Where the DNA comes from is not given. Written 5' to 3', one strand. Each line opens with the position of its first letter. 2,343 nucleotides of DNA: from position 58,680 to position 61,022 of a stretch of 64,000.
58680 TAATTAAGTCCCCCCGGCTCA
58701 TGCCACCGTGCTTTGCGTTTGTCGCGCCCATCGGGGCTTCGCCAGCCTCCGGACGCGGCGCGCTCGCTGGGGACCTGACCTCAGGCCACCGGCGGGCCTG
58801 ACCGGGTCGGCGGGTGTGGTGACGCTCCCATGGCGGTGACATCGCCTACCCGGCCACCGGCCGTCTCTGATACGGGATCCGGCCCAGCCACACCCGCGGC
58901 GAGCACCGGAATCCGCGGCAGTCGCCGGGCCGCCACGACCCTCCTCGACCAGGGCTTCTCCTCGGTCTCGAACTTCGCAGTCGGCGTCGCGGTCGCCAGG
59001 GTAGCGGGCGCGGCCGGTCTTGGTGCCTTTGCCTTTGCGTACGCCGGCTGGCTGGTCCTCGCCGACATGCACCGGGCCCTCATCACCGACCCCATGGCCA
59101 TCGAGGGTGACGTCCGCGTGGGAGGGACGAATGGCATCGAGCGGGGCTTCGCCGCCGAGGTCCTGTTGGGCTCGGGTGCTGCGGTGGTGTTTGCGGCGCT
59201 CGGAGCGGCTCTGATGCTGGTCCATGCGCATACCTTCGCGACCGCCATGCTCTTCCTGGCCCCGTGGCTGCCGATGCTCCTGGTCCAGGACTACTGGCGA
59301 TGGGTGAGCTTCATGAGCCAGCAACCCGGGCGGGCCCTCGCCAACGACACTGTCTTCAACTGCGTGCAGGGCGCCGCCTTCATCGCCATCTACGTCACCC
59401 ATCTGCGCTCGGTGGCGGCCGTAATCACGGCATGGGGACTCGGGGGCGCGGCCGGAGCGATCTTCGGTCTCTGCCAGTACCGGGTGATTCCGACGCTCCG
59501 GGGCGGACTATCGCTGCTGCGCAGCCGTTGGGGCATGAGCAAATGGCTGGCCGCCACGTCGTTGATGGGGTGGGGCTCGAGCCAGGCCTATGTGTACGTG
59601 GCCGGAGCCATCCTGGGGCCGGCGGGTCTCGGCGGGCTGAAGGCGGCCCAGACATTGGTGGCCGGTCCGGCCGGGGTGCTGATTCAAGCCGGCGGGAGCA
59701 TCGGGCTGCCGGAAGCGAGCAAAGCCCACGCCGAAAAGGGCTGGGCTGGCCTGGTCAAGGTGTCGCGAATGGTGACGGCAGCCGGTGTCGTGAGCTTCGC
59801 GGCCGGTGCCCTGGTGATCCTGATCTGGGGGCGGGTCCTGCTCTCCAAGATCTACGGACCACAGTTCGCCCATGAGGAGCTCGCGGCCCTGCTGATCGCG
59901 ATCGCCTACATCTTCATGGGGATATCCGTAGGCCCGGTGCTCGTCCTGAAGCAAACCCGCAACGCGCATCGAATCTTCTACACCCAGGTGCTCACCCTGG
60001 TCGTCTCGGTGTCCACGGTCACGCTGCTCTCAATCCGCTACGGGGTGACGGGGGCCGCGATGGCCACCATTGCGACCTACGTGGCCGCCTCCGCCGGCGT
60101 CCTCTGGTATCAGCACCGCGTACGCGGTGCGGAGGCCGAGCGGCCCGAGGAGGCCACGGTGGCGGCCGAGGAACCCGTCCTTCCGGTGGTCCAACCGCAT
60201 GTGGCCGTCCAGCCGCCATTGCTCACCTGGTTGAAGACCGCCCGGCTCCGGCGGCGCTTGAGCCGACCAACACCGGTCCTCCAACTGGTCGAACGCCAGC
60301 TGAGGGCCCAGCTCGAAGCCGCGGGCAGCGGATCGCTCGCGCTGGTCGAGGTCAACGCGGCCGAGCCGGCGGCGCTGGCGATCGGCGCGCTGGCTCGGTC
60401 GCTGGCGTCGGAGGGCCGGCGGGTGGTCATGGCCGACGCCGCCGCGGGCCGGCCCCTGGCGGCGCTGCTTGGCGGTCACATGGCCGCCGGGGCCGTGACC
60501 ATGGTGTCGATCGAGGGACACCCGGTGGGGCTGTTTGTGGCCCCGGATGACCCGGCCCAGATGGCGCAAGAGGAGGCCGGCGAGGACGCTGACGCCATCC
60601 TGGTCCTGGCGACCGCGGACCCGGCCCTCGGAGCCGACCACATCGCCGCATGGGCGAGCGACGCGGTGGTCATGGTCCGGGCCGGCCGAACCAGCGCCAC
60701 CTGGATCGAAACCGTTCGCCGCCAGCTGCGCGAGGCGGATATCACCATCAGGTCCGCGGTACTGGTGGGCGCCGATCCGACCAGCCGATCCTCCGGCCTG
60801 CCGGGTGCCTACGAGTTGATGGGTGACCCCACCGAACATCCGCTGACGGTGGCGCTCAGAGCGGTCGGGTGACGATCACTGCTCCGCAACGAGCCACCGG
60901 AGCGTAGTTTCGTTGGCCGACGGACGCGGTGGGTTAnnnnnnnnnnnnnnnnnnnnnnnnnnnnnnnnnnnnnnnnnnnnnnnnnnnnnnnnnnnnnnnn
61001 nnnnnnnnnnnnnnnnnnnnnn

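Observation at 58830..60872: Wzx-type flippase fused to a pseudo-BY-kinase domain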

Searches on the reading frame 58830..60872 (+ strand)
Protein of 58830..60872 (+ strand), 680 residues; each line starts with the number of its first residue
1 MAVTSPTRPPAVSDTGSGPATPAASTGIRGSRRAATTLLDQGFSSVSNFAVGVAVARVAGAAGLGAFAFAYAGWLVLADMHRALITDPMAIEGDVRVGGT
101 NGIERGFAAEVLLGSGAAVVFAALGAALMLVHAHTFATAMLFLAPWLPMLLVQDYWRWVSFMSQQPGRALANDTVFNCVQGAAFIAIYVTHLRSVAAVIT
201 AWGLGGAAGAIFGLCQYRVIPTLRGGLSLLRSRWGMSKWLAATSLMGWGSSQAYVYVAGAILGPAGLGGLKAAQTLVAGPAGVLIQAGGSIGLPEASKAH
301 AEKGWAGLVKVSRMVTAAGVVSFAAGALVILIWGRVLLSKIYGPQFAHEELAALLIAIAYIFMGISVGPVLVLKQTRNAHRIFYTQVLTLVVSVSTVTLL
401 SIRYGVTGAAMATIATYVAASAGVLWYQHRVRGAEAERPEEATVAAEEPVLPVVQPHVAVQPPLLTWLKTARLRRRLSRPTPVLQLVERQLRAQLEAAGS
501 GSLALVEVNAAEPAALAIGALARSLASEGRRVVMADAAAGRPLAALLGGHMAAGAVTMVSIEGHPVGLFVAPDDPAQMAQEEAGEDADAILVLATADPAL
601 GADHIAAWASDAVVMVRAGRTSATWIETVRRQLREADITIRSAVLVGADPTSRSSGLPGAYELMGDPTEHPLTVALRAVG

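Call 3: search_protein_families(library=pfam, proteins=[window:58830-60869:+], max_evalue=1)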
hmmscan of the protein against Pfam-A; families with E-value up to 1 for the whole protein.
window:58830-60869:+ (680 aa): 1 family
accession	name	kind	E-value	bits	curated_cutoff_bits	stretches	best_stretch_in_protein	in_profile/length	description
PF13440.11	Polysacc_synt_3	-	0.00081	19.1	23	1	181-329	125-272/293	Polysaccharide biosynthesis protein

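Call 6: find_homologous_proteins(query=window:58830-60869:+)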
Query window:58830-60869:+ (680 aa): 328 proteins with E <= 0.001 among 8000 candidates; the best 120 are listed.
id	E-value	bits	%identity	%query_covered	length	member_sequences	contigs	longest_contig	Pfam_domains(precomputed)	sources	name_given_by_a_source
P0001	0.0e+0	1090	79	96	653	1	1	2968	PF13440.12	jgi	jgi:O-antigen/teichoic acid export membrane protein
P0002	6.2e-284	962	68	99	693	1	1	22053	-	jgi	jgi:O-antigen/teichoic acid export membrane protein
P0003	1.5e-275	934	68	96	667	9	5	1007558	-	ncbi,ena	-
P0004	4.6e-268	909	70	93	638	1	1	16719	-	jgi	jgi:O-antigen/teichoic acid export membrane protein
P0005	8.6e-264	895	79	79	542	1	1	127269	PF13440.12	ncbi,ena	-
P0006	1.4e-240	818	64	93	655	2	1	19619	PF13440.12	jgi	-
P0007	3.7e-211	721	79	65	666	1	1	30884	-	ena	-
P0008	9.2e-198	677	74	65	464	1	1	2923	PF01943.23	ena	-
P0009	2.6e-162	560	62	64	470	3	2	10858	-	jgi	jgi:O-antigen/teichoic acid export membrane protein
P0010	4.4e-162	559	62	61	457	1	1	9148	-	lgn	-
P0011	4.6e-160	552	61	64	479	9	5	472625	-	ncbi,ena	-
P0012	3.1e-159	550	64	59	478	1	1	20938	-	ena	-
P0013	2.2e-158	547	59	66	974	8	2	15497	PF04932.21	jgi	jgi:O-antigen/teichoic acid export membrane protein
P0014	2.5e-158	547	62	64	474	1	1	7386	-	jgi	jgi:O-antigen/teichoic acid export membrane protein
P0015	2.7e-158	547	61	65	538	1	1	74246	-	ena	-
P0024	4.4e-152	526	62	60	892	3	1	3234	PF13440.12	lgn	-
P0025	5.2e-152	526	60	62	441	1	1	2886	PF13440.12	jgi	-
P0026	1.6e-150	521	58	62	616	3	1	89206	PF13440.12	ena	-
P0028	3.4e-150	520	61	61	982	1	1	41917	PF04932.21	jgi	jgi:O-antigen/teichoic acid export membrane protein/O-antigen ligase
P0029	7.9e-150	519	52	56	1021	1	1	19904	-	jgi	jgi:O-antigen/teichoic acid export membrane protein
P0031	9.4e-148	512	60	63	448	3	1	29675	PF13440.12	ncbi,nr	ncbi:MAG TPA: oligosaccharide flippase family protein [Acidimicrobiales bacterium]|nr:oligosaccharid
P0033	4.1e-147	510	55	68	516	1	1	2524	PF13440.12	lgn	-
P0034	4.3e-147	510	59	62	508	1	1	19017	PF13440.12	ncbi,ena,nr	ncbi:MAG TPA: oligosaccharide flippase family protein [Acidimicrobiales bacterium]|nr:oligosaccharid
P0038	2.0e-145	504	56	64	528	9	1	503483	PF01943.23,PF13440.12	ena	-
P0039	6.9e-145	502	57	64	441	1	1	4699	PF13440.12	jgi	jgi:O-antigen/teichoic acid export membrane protein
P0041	4.3e-144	500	59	62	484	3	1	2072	PF13440.12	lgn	-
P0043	9.3e-144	499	60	60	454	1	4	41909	PF13440.12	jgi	jgi:O-antigen/teichoic acid export membrane protein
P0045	4.1e-143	496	56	62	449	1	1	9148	PF13440.12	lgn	-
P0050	4.6e-139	483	57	61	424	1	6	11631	PF13440.12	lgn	-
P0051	1.0e-138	482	58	61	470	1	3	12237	PF13440.12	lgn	-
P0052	1.5e-138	481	57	60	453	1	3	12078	PF13440.12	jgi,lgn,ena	-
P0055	2.5e-135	471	54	65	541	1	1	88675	PF13440.12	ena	-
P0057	1.6e-134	468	53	66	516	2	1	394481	PF01943.23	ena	-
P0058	4.0e-134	467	55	64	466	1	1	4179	PF13440.12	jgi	jgi:O-antigen/teichoic acid export membrane protein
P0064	4.4e-131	457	51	66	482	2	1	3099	PF13440.12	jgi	jgi:O-antigen/teichoic acid export membrane protein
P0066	5.0e-131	456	54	62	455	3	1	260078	PF13440.12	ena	-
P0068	3.5e-130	454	54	59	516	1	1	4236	PF13440.12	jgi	jgi:O-antigen/teichoic acid export membrane protein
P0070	2.5e-129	451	54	62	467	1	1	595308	PF01943.23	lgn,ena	-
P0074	1.8e-128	448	53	61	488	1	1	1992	PF01943.23,PF13440.12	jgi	jgi:O-antigen/teichoic acid export membrane protein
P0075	3.1e-128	447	56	61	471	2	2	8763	PF01943.23,PF13440.12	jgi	jgi:O-antigen/teichoic acid export membrane protein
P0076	4.6e-128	447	56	60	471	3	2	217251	PF01943.23,PF13440.12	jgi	jgi:O-antigen/teichoic acid export membrane protein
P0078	5.3e-128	446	56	53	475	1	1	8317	PF13440.12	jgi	jgi:O-antigen/teichoic acid export membrane protein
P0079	6.9e-128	446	54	60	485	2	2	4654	PF13440.12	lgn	-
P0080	8.3e-128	446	53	60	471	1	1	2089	PF01943.23,PF13440.12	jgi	jgi:O-antigen/teichoic acid export membrane protein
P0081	9.6e-128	446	53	59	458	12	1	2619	PF13440.12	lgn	-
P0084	8.4e-127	443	54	61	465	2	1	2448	PF13440.12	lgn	-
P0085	1.3e-126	442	52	61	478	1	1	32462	PF01943.23,PF13440.12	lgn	-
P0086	3.0e-126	441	53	62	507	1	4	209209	PF01943.23,PF13440.12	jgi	jgi:O-antigen/teichoic acid export membrane protein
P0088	1.1e-125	439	50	63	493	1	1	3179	PF13440.12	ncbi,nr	ncbi:MAG TPA: oligosaccharide flippase family protein [Acidimicrobiales bacterium]|nr:oligosaccharid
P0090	2.1e-125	438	52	64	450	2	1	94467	PF13440.12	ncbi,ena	-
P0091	3.5e-125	437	51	66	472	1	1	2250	PF01943.23,PF13440.12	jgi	jgi:O-antigen/teichoic acid export membrane protein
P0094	1.1e-124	436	55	58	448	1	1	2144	PF13440.12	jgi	jgi:O-antigen/teichoic acid export membrane protein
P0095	1.2e-124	435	55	59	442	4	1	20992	PF13440.12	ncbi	ncbi:MAG: oligosaccharide flippase family protein [Acidimicrobiales bacterium]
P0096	1.2e-124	435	54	61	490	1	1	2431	PF01943.23,PF13440.12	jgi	jgi:O-antigen/teichoic acid export membrane protein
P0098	4.4e-124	434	55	56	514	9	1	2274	PF01943.23,PF13440.12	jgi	jgi:O-antigen/teichoic acid export membrane protein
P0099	5.2e-124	433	52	59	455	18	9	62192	PF01943.23,PF13440.12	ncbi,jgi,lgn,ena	ncbi:MAG: oligosaccharide flippase family protein [Acidimicrobiales bacterium]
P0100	7.1e-124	433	60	53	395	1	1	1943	PF13440.12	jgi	jgi:O-antigen/teichoic acid export membrane protein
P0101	7.5e-124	433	53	59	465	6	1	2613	PF13440.12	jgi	jgi:O-antigen/teichoic acid export membrane protein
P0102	1.2e-123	432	56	55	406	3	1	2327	PF13440.12,PF03023.20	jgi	jgi:O-antigen/teichoic acid export membrane protein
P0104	1.8e-122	428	51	64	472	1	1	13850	PF13440.12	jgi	jgi:O-antigen/teichoic acid export membrane protein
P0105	1.2e-121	425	53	60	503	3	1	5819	PF01943.23,PF13440.12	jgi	jgi:O-antigen/teichoic acid export membrane protein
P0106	4.4e-121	424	51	64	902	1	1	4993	PF01943.23,PF00534.27,PF13524.13,PF13439.13,PF13440.12,PF13692.13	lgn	-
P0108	8.3e-120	419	49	63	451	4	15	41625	PF13440.12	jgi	jgi:O-antigen/teichoic acid export membrane protein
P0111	8.0e-119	416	50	64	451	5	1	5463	PF13440.12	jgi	jgi:O-antigen/teichoic acid export membrane protein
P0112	2.2e-118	415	52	61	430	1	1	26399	PF13440.12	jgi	jgi:O-antigen/teichoic acid export membrane protein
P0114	2.7e-118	414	50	62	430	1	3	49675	PF13440.12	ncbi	-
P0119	2.3e-117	411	48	65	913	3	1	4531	PF00534.27,PF13579.13,PF13524.13,PF13439.13,PF13692.13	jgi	-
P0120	9.6e-117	409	47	65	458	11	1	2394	PF13440.12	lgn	-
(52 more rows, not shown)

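Call 9: search_protein_families(library=ncbifam, proteins=[window:58830-60869:+], max_evalue=1)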
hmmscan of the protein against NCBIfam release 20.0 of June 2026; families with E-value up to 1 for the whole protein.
window:58830-60869:+ (680 aa): 0 families

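Call 26: search_protein_families(library=pfam, proteins=[P0029], max_evalue=0.01)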
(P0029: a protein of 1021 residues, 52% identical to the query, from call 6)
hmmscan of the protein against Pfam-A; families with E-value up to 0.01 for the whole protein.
P0029 (1021 aa): 2 families
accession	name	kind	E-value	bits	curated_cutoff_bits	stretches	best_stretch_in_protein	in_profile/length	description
PF02706.20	Wzz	-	8.3e-05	23.3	25.5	1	504-564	3-62/91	Chain length determinant protein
PF13440.11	Polysacc_synt_3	-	0.0014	18.4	23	0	181-275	152-246/293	Polysaccharide biosynthesis protein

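Call 27: find_related_loci(query=window:58830-60869:+, collection=genome_contigs, flank=10000)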
Query window:58830-60869:+ (680 aa) in genome_contigs; peptide patterns used: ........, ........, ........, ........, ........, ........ (x = any residue, [..] = any of these).
174 stretches matched a pattern; 14 encode a relative of the query (tblastn E <= 1e-3); 14 distinct loci.
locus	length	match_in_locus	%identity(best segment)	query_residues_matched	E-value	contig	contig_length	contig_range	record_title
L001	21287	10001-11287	61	9-442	1e-166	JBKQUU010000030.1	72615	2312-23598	MAG: Acidimicrobiales bacterium isolate SEr2D2E2F__bin_181 SEr2D2E2F_000000036079, whole genome shotgun sequence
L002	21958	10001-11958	78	1-647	3e-149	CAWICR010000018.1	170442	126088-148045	MAG: uncultured Acidimicrobiaceae bacterium isolate MFD00731.bin.2.65 genome assembly, contig: contig_92545, whole genom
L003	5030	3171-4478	56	32-456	2e-138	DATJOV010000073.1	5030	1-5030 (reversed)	MAG TPA_asm: Acidimicrobiales bacterium isolate SMAG_U14896 k141_2109255, whole genome shotgun sequence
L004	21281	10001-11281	56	30-437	4e-120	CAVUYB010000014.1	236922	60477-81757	MAG: uncultured Actinomycetota bacterium isolate MFD06092.bin.2.179 genome assembly, contig: contig_38033, whole genome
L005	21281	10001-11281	57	30-437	6e-117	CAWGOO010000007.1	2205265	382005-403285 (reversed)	MAG: uncultured Actinomycetota bacterium isolate MFD04540.bin.2.6 genome assembly, contig: contig_7304, whole genome sho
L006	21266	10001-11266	48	15-437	8e-99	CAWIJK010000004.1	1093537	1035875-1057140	MAG: uncultured Acidimicrobiaceae bacterium isolate MFD05512.bin.1.276 genome assembly, contig: contig_8085, whole genom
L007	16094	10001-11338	54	30-456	6e-120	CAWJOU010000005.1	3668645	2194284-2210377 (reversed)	MAG: uncultured Actinomycetota bacterium isolate MFD04434.bin.1.50 genome assembly, contig: contig_5323, whole genome sh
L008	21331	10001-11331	53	9-449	5e-99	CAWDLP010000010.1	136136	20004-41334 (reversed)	MAG: uncultured Acidimicrobiaceae bacterium isolate MFD04540.bin.2.101 genome assembly, contig: contig_38952, whole geno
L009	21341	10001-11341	49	35-466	1e-97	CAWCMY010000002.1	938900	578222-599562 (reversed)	MAG: uncultured Acidimicrobiales bacterium isolate MFD05502.bin.2.155 genome assembly, contig: contig_3089, whole genome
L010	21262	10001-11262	65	15-440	2e-128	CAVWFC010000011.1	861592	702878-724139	MAG: uncultured Acidimicrobiaceae bacterium isolate MFD04463.bin.2.226 genome assembly, contig: contig_48577, whole geno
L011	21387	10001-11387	55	13-466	3e-135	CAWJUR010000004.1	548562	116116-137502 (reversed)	MAG: uncultured Acidimicrobiales bacterium isolate MFD00964.bin.2.170 genome assembly, contig: contig_7786, whole genome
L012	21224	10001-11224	41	21-414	2e-76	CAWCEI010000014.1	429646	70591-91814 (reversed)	MAG: uncultured Actinomycetota bacterium isolate MFD09368.bin.2.142 genome assembly, contig: contig_42043, whole genome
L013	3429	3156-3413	65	30-114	2e-25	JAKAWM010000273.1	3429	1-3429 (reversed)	MAG: Actinomycetes bacterium isolate YP4.bin5 NODE_38852_length_3429_cov_0.963053, whole genome shotgun sequence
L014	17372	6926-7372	35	8-166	1e-13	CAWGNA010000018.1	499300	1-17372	MAG: uncultured Acidimicrobiaceae bacterium isolate MFD01138.bin.2.62 genome assembly, contig: contig_55387, whole genom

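Call 28: find_encoding_contigs(protein=P0003, flank=10000, max_places=3)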
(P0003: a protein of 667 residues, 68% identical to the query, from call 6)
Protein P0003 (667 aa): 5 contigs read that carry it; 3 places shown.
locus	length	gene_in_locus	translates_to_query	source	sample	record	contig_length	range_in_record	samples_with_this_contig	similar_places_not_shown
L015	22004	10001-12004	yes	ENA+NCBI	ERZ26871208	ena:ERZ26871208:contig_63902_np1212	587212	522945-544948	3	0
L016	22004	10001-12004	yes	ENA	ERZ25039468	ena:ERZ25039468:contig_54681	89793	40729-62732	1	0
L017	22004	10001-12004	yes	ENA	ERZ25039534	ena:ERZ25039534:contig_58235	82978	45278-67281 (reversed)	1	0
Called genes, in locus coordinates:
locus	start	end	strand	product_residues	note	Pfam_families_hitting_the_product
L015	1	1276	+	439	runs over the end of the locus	PF03721:UDPG_MGDP_dh_N, PF00984:UDPG_MGDP_dh, PF03720:UDPG_MGDP_dh_C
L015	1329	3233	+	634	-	PF13522:GATase_6, PF13537:GATase_7, PF12481:DUF3700 (faint), PF00733:Asn_synthase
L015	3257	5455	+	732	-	PF00107:ADH_zinc_N, PF01408:GFO_IDH_MocA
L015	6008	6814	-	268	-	PF05050:Methyltransf_21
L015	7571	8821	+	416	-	PF04932:Wzy_C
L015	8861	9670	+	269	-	PF01755:Glyco_transf_25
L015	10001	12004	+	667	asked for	-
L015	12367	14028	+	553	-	PF13727:CoA_binding_3 (weak), PF02397:Bac_transf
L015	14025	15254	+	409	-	PF13439:Glyco_transf_4, PF13579:Glyco_trans_4_4, PF00534:Glycos_transf_1, PF13692:Glyco_trans_1_4, PF13524:Glyco_trans_1_2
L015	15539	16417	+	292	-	PF16889:Hepar_II_III_N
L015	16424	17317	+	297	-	PF07940:Hepar_II_III_C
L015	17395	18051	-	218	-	-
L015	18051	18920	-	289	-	-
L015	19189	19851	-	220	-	PF04542:Sigma70_r2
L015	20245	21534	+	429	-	PF13439:Glyco_transf_4, PF13579:Glyco_trans_4_4 (weak), PF20706:GT4-conflict (weak), PF00534:Glycos_transf_1, PF13692:Glyco_trans_1_4, PF13524:Glyco_trans_1_2 (weak)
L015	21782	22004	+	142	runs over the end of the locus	-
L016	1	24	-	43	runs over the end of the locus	-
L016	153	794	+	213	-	PF03721:UDPG_MGDP_dh_N, PF00984:UDPG_MGDP_dh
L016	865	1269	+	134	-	PF03720:UDPG_MGDP_dh_C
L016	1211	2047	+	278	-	PF13522:GATase_6, PF13537:GATase_7, PF12481:DUF3700 (weak)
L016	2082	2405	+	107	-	PF00733:Asn_synthase, PF02540:NAD_synthase (weak)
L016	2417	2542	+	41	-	-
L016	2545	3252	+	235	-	PF00733:Asn_synthase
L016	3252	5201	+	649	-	PF01408:GFO_IDH_MocA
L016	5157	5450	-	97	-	-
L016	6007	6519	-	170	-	PF05050:Methyltransf_21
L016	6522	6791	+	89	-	-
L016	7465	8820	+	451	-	PF04932:Wzy_C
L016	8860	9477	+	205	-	PF01755:Glyco_transf_25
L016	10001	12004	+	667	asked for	-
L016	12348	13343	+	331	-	PF13727:CoA_binding_3 (weak)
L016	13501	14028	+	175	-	PF02397:Bac_transf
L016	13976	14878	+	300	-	PF13439:Glyco_transf_4 (weak)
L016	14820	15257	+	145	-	PF13692:Glyco_trans_1_4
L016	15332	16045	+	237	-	-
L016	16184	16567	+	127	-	-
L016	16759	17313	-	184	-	-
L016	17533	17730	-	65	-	-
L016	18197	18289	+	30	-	-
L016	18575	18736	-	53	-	-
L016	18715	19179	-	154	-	-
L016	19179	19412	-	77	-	-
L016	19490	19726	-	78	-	PF04542:Sigma70_r2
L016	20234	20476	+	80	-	-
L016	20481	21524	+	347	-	PF20706:GT4-conflict (weak), PF00534:Glycos_transf_1, PF13692:Glyco_trans_1_4, PF13524:Glyco_trans_1_2 (weak)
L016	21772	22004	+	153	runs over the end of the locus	-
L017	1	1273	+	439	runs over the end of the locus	PF03721:UDPG_MGDP_dh_N, PF00984:UDPG_MGDP_dh, PF03720:UDPG_MGDP_dh_C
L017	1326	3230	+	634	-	PF13522:GATase_6, PF13537:GATase_7, PF12481:DUF3700 (faint), PF00733:Asn_synthase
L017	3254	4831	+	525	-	PF00107:ADH_zinc_N, PF01408:GFO_IDH_MocA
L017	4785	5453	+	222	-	PF22725:GFO_IDH_MocA_C3 (weak)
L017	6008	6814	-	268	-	PF05050:Methyltransf_21, PF08242:Methyltransf_12 (faint)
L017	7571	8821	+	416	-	PF04932:Wzy_C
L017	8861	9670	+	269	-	PF01755:Glyco_transf_25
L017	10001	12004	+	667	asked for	-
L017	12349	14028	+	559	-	PF13727:CoA_binding_3, PF02397:Bac_transf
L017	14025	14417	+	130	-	-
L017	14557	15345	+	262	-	PF00534:Glycos_transf_1, PF13692:Glyco_trans_1_4, PF13524:Glyco_trans_1_2 (weak)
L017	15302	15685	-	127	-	-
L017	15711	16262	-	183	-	-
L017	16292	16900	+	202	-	PF07940:Hepar_II_III_C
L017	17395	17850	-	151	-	-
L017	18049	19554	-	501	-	-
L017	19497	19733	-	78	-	PF04542:Sigma70_r2 (weak)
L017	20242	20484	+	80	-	-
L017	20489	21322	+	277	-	PF20706:GT4-conflict (weak), PF00534:Glycos_transf_1, PF13692:Glyco_trans_1_4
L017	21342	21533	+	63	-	-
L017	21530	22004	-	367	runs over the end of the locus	PF13936:HTH_38 (faint), PF13384:HTH_23, PF00196:GerE (faint), PF13518:HTH_28 (weak), PF13551:HTH_29, PF01418:HTH_6 (faint), PF13565:HTH_32, PF13358:DDE_3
